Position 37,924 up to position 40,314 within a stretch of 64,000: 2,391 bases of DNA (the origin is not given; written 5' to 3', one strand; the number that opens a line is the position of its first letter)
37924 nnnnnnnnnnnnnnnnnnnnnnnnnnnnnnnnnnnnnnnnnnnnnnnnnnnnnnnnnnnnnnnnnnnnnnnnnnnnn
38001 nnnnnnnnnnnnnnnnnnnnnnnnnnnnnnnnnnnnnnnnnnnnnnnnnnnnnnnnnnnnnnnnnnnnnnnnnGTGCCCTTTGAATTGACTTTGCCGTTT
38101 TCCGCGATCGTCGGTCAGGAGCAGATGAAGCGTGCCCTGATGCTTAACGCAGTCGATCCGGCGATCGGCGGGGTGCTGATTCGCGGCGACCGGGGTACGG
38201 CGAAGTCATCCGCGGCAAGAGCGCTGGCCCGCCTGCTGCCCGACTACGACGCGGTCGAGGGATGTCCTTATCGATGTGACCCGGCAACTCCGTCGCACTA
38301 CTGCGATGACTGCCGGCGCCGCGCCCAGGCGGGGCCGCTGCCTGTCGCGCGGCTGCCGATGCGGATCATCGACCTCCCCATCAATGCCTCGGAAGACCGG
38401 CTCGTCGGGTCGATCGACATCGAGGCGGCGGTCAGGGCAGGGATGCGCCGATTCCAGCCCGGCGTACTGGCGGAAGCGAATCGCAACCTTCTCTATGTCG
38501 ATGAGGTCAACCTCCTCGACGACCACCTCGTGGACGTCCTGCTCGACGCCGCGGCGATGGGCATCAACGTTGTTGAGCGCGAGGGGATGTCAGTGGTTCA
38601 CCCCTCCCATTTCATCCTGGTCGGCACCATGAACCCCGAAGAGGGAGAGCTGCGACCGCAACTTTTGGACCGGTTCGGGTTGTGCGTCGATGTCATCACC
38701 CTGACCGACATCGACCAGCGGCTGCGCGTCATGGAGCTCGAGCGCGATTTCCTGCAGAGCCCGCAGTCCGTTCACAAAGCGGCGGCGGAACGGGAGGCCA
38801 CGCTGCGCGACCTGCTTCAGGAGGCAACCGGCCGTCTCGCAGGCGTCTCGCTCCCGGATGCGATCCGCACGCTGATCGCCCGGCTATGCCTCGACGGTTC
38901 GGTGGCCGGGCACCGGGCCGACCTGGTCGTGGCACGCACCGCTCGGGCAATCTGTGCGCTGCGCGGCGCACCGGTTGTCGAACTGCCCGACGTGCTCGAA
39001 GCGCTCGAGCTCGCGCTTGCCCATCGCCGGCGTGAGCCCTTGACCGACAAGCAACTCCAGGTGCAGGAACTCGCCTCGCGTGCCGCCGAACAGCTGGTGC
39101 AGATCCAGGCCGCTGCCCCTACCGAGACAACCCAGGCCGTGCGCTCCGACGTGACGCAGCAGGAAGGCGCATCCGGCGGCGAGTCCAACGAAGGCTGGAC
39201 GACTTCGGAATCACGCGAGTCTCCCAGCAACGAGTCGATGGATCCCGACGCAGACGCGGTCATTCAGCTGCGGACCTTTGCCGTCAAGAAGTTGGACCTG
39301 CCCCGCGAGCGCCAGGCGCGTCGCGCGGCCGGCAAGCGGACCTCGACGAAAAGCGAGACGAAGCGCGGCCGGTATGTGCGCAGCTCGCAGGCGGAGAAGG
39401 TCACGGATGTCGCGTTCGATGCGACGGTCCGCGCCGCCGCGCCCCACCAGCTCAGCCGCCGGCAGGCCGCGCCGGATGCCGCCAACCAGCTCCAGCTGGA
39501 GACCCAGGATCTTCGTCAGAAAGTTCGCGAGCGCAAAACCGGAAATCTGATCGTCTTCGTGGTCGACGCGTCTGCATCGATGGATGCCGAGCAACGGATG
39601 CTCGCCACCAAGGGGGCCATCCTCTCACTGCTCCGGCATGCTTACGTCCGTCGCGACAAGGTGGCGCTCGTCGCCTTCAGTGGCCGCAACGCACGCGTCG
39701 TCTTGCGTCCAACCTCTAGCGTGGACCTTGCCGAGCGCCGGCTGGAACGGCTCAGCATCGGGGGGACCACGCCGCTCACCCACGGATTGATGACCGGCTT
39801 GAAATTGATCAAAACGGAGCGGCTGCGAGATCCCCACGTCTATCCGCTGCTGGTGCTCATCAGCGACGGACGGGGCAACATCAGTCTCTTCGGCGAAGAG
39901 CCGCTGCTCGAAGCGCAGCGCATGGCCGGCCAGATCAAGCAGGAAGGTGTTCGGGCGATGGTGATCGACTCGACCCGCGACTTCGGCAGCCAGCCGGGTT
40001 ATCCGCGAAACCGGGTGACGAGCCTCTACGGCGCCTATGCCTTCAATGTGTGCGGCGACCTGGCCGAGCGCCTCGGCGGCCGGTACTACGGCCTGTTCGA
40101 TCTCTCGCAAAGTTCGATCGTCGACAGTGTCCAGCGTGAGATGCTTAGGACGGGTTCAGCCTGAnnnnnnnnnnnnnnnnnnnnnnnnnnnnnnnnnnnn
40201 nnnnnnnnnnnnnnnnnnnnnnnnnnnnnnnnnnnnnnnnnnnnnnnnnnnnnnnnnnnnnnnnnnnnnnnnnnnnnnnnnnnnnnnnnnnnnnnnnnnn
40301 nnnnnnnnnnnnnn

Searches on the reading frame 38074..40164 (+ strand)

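Call 31: search_protein_families(library=pfam, proteins=[window:38074-40164:+], max_evalue=0.00001)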
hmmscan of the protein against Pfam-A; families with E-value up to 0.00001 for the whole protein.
window:38074-40164:+ (696 aa): 5 families
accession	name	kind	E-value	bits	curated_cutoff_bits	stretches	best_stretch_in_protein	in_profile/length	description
PF13519.12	VWA_2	-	2.5e-14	54.2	27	1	493-599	1-106/107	von Willebrand factor type A domain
PF17863.7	AAA_lid_2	-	6.2e-10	39.1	22.7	1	267-327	3-65/74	AAA lid domain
PF01078.27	Mg_chelatase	-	6.3e-10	39.2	20.3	0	119-189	89-159/207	Magnesium chelatase, subunit ChlI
PF00092.34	VWA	-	7e-09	36.6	23.8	1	493-631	2-137/174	von Willebrand factor type A domain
PF07728.20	AAA_5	-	1.3e-08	35.4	22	0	97-201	29-139/139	AAA domain (dynein-related subfamily)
